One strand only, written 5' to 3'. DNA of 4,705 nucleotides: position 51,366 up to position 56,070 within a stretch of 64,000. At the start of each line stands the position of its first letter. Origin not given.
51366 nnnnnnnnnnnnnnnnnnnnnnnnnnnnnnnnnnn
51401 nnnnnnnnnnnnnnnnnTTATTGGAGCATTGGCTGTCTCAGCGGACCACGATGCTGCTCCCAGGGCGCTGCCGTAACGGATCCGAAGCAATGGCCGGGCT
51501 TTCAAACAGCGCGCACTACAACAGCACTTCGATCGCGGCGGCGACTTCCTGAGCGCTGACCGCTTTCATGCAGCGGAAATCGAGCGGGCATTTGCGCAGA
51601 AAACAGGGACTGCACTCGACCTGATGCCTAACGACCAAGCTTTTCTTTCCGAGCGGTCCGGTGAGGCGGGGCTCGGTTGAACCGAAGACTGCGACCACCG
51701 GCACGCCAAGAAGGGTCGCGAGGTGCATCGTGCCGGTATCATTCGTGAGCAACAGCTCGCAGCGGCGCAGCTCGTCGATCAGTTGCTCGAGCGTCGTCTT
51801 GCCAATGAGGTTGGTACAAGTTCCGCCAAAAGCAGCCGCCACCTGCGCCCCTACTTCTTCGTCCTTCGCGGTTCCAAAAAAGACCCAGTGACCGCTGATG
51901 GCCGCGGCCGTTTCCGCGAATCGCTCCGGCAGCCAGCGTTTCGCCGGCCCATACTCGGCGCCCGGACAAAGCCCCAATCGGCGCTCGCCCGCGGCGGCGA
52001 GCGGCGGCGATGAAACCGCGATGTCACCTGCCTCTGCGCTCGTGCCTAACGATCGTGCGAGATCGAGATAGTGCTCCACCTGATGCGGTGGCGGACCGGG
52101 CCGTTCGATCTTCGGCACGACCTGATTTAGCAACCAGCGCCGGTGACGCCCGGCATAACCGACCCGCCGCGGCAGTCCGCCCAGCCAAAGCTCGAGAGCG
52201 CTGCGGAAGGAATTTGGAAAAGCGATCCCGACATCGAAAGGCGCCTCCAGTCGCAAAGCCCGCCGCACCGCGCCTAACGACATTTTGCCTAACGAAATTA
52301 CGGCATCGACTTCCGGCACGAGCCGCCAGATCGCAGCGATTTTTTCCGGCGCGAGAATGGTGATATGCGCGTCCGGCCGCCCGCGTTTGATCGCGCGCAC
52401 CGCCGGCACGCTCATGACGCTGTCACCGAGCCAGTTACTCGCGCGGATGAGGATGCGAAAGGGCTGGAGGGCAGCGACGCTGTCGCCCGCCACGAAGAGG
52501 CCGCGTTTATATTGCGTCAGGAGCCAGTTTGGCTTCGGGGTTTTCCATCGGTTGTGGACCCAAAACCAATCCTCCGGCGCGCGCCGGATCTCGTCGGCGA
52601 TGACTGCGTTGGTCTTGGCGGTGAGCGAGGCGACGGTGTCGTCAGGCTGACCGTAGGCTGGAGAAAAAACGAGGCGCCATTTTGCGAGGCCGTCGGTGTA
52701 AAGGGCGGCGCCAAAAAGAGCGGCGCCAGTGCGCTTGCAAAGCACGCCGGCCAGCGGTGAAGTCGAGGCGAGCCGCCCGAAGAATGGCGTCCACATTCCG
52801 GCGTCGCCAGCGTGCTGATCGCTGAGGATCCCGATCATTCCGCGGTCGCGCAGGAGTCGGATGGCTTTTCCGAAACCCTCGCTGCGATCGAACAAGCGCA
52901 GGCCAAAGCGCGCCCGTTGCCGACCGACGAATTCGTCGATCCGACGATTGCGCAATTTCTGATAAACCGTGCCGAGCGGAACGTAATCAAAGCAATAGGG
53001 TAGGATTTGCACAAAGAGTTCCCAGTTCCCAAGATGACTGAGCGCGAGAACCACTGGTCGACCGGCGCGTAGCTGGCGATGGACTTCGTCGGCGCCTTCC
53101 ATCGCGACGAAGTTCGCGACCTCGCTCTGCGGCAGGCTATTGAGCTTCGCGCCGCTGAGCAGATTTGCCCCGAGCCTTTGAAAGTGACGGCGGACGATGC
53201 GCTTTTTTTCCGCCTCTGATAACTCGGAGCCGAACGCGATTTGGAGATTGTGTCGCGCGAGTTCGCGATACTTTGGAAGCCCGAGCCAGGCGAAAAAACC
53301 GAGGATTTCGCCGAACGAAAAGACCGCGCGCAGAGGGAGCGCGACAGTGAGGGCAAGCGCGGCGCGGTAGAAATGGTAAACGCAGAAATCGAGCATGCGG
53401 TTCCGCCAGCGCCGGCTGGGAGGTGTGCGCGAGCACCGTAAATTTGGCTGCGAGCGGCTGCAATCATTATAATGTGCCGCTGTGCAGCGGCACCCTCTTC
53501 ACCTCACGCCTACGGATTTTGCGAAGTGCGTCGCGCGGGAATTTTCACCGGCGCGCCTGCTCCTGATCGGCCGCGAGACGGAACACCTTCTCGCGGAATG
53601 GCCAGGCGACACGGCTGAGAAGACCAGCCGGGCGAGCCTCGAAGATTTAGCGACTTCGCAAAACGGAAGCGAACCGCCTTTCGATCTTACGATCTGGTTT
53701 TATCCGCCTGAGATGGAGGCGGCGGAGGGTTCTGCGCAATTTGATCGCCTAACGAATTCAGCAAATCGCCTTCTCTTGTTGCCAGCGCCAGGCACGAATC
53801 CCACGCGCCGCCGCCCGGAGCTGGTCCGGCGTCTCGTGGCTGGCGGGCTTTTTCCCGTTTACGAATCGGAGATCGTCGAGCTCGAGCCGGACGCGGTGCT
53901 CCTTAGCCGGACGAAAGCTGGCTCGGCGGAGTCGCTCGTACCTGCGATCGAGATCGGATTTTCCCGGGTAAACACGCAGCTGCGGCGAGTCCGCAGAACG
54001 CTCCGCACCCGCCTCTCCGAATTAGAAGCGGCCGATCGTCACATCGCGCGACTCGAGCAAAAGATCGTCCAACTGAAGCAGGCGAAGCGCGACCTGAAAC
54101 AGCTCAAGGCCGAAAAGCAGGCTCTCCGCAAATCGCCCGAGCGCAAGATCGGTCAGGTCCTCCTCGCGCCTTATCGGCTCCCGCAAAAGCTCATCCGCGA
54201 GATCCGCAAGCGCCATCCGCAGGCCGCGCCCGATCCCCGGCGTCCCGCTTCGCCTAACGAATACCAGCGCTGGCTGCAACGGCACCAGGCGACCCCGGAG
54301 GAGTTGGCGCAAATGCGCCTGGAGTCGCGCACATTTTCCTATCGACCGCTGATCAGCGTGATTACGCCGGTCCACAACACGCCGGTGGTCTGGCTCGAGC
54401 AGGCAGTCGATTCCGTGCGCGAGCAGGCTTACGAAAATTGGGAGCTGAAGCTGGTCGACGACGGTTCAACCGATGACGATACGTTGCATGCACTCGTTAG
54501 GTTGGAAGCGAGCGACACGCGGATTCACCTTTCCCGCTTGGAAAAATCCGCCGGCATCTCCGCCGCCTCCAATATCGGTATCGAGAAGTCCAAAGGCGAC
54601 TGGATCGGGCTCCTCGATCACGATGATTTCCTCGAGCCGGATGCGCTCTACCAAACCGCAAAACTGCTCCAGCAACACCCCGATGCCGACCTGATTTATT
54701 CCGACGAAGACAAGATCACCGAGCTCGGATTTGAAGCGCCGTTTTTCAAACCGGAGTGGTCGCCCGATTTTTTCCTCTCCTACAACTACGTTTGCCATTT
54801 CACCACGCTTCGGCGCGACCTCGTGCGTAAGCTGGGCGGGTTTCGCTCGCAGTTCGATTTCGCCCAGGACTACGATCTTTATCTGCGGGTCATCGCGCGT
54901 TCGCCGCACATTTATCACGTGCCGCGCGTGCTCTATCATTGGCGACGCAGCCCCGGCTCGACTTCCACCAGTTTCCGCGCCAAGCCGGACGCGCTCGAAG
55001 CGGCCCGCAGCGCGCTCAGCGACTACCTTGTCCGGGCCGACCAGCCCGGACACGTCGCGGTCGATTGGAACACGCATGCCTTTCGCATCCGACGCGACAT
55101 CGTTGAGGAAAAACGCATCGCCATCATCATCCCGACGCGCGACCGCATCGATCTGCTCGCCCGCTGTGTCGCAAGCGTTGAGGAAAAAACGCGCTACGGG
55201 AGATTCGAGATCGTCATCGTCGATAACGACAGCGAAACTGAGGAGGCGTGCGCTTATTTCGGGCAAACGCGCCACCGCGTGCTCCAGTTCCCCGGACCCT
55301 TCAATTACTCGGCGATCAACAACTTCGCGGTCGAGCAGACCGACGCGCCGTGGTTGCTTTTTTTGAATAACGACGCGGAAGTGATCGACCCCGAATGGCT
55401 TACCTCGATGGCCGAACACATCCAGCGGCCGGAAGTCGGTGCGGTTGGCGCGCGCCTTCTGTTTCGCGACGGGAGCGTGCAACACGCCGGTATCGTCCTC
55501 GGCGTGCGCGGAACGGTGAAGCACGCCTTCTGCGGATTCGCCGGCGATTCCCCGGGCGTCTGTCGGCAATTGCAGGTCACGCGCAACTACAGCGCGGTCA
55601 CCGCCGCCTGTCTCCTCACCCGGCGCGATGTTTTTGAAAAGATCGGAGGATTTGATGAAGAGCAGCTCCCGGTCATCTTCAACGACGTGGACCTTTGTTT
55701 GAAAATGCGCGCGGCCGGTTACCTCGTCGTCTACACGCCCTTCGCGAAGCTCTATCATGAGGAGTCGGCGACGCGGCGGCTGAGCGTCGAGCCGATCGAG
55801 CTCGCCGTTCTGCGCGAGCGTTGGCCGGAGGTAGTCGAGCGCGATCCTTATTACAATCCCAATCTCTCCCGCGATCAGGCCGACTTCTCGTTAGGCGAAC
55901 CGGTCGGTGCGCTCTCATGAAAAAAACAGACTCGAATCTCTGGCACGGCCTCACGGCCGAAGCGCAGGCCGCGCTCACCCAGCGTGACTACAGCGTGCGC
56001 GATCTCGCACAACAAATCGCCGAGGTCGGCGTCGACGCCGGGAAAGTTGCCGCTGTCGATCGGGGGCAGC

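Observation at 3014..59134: Hyper-abundant DNA word (T)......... at about one per kb, in both orientations, mostly inside unrelated genes: a candidate uptake-signal-like genome-wide motif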

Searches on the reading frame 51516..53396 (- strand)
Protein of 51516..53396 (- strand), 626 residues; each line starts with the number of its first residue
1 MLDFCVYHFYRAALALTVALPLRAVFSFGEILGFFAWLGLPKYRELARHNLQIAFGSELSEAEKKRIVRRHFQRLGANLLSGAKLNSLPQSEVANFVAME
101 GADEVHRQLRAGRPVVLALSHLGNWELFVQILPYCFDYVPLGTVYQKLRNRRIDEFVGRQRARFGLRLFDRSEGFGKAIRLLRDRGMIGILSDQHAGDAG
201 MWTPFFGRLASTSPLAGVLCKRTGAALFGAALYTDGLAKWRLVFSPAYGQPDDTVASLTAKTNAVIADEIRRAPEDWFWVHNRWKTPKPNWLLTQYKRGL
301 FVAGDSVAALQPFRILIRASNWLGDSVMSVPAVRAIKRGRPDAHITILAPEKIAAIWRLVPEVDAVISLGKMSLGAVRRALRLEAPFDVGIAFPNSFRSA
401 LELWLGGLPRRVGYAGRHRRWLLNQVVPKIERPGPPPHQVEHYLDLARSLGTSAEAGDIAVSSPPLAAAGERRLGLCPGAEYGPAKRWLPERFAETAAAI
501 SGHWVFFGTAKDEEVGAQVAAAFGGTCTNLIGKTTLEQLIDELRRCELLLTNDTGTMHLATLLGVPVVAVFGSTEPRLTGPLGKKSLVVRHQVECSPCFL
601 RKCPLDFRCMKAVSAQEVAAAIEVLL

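Call 28: search_protein_families(library=pfam, proteins=[window:51516-53396:-])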
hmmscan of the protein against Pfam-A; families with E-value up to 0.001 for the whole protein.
window:51516-53396:- (626 aa): 2 families
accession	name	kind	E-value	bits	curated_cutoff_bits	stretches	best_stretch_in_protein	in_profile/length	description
PF03279.18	Lip_A_acyltrans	-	7.7e-50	170.2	22.3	1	8-286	17-295/295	Bacterial lipid A biosynthesis acyltransferase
PF01075.23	Glyco_transf_9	-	2.1e-39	135.7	22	1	377-605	4-243/247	Glycosyltransferase family 9 (heptosyltransferase)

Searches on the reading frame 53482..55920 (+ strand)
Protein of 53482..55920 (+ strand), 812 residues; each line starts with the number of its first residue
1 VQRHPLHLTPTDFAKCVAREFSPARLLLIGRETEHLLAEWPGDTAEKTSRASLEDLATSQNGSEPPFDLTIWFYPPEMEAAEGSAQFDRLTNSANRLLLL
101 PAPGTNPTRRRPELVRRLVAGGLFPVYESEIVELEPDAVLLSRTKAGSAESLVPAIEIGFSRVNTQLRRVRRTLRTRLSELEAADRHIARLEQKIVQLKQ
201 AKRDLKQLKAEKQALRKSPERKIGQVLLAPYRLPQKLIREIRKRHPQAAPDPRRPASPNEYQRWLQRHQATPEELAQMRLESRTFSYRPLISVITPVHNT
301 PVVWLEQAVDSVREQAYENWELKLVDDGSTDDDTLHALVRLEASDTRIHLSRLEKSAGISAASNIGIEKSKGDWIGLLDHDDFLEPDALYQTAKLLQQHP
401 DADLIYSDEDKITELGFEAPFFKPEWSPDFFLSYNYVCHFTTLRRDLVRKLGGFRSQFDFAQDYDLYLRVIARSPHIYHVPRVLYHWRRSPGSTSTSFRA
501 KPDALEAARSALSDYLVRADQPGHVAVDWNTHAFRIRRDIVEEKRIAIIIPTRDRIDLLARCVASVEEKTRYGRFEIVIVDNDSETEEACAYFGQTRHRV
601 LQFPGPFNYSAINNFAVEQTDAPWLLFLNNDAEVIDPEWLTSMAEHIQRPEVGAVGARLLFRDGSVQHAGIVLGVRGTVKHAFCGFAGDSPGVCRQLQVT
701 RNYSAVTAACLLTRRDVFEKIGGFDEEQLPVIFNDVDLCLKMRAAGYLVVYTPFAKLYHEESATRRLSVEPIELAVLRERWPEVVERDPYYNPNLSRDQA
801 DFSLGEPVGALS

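Call 28: search_protein_families(library=pfam, proteins=[window:53482-55920:+])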
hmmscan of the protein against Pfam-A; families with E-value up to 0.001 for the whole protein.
window:53482-55920:+ (812 aa): 6 families
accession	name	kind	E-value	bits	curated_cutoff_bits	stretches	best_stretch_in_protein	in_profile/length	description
PF00535.33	Glycos_transf_2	-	3.1e-47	161.1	23.3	2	292-451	1-167/168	Glycosyl transferase family 2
PF13641.12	Glyco_tranf_2_3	-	8.3e-22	78.8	27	2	545-764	2-216/230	Glycosyltransferase like family 2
PF10111.15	Glyco_tranf_2_2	-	1.3e-18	67.9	27.3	1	292-518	1-248/276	Glycosyltransferase like family 2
PF13632.12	Glyco_trans_2_3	-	3.2e-11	43.9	27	1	624-763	1-126/198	Glycosyl transferase family group 2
PF13506.12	Glyco_transf_21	-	1.7e-05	24.8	21.7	0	617-751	26-146/174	Glycosyl transferase family 21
PF13712.12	Glyco_tranf_2_5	-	8.9e-05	22.7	27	1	613-756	45-184/210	Glycosyltransferase like family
